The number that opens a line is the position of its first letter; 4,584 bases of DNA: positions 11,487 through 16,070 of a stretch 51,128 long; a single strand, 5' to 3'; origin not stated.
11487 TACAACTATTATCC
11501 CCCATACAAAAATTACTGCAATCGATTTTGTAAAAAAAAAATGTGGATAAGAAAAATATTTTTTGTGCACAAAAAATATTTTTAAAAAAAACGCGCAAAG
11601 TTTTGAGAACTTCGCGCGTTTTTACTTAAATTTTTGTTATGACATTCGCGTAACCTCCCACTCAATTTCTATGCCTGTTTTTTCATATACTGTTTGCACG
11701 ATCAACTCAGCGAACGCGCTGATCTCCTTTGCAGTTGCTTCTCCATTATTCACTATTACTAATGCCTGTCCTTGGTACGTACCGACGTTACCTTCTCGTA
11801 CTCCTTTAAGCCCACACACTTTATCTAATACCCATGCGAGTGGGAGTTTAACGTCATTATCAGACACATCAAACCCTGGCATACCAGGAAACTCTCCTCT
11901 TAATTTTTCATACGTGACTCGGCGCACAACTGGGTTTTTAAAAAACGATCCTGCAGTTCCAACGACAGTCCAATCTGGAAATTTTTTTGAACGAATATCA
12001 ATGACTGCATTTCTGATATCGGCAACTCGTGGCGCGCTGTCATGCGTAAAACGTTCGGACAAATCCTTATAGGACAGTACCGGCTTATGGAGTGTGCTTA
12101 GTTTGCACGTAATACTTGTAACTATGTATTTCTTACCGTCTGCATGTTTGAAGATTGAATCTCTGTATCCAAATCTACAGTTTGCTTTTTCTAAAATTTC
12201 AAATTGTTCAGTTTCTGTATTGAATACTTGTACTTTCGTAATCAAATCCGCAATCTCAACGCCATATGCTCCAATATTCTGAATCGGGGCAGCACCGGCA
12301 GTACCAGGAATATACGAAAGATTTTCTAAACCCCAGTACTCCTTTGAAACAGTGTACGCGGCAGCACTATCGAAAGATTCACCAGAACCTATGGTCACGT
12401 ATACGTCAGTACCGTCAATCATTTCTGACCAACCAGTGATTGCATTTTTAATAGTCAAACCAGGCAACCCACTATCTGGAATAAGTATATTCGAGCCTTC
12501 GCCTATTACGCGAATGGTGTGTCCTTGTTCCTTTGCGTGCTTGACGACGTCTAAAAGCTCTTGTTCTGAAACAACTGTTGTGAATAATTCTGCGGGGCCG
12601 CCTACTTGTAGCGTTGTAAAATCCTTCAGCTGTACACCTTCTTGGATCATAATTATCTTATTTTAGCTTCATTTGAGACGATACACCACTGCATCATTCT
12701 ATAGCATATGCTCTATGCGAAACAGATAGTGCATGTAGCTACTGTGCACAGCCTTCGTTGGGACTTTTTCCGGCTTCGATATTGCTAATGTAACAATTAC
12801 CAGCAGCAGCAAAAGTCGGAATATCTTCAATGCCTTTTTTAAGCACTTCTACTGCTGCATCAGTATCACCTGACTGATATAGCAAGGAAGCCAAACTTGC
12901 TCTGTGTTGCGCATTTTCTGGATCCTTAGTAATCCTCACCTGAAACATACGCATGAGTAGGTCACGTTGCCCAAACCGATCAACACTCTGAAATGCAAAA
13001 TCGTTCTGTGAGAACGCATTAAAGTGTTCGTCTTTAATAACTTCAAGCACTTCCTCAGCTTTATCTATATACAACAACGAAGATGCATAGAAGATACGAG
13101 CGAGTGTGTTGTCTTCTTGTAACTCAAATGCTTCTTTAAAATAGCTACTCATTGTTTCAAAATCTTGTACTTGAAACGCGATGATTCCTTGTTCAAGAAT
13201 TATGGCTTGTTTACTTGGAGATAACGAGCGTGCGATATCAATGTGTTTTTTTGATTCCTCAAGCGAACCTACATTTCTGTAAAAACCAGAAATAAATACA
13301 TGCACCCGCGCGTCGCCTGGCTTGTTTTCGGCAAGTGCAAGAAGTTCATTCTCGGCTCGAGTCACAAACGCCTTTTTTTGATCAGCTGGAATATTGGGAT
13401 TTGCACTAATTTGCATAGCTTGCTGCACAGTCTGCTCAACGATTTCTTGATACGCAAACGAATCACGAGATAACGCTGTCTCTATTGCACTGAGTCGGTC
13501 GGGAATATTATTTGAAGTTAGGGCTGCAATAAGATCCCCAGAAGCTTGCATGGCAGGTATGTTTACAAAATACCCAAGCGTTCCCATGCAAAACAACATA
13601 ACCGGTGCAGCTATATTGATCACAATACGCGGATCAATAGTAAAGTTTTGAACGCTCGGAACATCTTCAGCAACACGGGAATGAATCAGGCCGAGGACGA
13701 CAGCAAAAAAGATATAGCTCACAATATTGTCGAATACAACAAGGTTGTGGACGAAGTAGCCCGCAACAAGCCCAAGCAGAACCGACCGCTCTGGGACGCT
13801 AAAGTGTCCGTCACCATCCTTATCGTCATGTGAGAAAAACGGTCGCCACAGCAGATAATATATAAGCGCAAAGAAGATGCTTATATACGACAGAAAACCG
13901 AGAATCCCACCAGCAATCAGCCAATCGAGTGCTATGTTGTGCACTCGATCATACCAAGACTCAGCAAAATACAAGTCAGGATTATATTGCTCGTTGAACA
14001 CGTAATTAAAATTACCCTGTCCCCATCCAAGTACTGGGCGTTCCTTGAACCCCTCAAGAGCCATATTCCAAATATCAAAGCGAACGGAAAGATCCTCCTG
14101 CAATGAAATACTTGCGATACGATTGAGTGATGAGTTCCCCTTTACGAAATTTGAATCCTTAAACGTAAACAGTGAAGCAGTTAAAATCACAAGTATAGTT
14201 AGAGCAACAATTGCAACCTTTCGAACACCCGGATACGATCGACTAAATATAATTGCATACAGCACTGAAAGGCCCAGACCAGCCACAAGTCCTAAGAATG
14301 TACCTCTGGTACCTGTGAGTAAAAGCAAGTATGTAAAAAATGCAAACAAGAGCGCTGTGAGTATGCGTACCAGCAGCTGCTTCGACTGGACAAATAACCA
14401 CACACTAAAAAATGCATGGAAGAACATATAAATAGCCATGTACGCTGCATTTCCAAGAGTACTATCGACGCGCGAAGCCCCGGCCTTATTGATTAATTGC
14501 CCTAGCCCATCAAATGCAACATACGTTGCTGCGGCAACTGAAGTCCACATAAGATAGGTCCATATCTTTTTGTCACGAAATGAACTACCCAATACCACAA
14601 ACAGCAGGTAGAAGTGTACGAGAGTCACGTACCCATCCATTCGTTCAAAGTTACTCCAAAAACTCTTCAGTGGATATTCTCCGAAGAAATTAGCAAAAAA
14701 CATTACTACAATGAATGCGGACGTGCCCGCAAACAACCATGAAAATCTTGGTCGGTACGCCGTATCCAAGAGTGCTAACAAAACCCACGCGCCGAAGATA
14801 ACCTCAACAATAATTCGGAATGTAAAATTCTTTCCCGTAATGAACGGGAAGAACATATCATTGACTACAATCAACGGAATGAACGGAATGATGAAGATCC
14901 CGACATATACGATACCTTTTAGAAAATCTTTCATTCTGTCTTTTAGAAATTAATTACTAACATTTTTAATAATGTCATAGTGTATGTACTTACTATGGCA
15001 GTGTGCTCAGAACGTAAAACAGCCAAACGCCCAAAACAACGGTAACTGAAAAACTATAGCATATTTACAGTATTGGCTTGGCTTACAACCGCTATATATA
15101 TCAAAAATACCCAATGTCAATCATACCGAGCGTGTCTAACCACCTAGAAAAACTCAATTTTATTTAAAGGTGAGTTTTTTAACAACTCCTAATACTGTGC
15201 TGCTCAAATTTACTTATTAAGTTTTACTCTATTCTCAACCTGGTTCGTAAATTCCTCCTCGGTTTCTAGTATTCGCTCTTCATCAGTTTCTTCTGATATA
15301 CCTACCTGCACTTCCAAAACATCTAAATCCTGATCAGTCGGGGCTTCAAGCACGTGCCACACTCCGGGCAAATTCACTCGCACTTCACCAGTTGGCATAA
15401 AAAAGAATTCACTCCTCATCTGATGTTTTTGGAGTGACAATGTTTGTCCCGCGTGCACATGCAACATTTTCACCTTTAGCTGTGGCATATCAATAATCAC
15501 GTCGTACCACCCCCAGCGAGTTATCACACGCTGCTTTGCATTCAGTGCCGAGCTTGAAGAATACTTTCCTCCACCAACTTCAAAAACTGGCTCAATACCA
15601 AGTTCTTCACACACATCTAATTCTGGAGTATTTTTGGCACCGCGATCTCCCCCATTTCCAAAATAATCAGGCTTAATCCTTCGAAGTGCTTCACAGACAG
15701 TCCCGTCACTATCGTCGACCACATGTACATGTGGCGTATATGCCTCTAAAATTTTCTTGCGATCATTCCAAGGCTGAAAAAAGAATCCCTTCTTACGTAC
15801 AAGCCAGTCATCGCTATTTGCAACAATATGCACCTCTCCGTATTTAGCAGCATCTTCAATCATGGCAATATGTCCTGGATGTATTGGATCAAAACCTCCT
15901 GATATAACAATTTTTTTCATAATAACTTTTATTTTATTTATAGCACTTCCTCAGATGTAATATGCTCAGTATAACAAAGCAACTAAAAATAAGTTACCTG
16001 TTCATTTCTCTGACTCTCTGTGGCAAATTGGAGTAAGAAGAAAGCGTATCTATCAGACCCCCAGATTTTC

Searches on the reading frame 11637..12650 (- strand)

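Call 65: search_protein_families(library=pfam, proteins=[window:11637-12650:-], max_evalue=0.00001)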
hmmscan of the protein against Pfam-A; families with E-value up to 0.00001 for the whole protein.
window:11637-12650:- (337 aa): 2 families
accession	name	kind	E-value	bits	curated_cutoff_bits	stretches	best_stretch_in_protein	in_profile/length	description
PF02873.21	MurB_C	-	5.4e-21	75.1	27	1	212-334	2-97/99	UDP-N-acetylenolpyruvoylglucosamine reductase, C-terminal domain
PF01565.28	FAD_binding_4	-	3e-19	69.6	26.4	1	23-145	4-131/139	FAD binding domain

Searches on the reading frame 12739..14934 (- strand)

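Call 65: search_protein_families(library=pfam, proteins=[window:12739-14934:-], max_evalue=0.00001)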
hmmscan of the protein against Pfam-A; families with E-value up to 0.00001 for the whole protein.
window:12739-14934:- (731 aa): 1 family
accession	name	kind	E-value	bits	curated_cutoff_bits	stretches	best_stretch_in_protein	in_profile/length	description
PF04932.20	Wzy_C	-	1.3e-20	74.2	31.7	1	196-351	2-149/149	O-Antigen ligase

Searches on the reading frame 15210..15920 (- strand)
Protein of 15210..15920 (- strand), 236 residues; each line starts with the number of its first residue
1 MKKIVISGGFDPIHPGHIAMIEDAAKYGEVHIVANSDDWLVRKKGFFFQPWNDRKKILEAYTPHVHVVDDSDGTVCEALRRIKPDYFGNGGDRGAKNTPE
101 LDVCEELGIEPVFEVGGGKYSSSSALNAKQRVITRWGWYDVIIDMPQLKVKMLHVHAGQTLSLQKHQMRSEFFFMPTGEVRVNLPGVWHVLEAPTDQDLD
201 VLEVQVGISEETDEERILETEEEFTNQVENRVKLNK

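Call 65: search_protein_families(library=pfam, proteins=[window:15210-15920:-], max_evalue=0.00001)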
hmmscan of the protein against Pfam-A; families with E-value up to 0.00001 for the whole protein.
window:15210-15920:- (236 aa): 2 families
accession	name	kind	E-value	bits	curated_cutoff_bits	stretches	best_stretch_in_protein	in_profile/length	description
PF01050.24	MannoseP_isomer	-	9.7e-10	39.1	23.6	1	125-183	5-63/116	Mannose-6-phosphate isomerase C-terminal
PF01467.32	CTP_transf_like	-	4.6e-09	37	21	1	7-92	3-89/133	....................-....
